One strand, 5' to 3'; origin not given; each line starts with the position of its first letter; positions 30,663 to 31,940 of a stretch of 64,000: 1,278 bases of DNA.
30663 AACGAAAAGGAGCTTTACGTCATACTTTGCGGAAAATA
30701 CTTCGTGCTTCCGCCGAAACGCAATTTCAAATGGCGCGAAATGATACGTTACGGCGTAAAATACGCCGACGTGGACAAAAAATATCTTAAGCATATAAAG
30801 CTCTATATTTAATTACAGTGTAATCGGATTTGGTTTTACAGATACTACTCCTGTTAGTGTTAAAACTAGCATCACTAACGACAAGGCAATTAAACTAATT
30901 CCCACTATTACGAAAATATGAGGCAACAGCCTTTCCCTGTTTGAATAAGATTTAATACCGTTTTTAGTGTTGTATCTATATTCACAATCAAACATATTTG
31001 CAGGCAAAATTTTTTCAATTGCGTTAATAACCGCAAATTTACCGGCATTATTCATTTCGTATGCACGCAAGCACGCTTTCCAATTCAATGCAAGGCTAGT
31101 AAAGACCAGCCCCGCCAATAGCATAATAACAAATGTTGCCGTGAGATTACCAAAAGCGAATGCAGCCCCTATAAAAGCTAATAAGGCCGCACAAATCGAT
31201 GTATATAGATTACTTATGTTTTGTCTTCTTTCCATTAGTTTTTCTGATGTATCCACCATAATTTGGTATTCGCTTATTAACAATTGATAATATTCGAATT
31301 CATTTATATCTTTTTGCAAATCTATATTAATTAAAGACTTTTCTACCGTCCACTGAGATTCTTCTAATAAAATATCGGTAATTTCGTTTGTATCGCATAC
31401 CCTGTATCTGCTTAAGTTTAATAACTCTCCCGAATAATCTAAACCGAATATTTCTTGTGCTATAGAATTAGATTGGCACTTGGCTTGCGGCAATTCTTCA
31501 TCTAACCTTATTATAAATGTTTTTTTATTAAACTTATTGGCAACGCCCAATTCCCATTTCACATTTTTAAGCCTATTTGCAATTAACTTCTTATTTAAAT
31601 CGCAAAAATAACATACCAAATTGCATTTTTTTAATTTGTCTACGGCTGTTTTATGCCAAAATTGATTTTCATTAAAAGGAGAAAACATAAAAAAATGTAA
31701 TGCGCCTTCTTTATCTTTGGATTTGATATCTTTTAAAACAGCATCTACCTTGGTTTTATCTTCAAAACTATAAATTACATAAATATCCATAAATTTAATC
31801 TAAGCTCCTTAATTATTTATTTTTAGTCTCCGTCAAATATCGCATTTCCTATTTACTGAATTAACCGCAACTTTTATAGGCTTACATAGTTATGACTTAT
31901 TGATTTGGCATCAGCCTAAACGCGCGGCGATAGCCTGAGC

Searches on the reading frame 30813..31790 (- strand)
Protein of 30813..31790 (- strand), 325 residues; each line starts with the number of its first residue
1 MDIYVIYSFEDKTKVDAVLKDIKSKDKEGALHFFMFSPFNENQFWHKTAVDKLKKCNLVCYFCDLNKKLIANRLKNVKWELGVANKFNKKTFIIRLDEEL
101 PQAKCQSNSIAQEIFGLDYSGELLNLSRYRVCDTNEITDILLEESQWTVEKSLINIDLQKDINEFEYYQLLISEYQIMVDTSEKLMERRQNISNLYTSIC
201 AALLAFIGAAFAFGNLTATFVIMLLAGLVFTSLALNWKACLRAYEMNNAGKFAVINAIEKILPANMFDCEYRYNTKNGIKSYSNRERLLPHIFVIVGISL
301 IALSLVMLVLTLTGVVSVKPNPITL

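Call 93: search_protein_families(library=pfam, proteins=[window:30813-31790:-], max_evalue=0.1)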
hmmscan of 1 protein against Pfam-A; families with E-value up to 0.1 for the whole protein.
window:30813-31790:- (325 aa): 2 families
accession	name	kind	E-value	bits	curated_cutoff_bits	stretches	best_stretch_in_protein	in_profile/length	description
PF24838.2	8xMP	-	1.6e-17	64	30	1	174-305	3-135/136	Octameric membrane protein family (8xMP)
PF06072.16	Herpes_US9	-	0.013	15.8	23.7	1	183-221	23-61/61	Alphaherpesvirus tegument protein US9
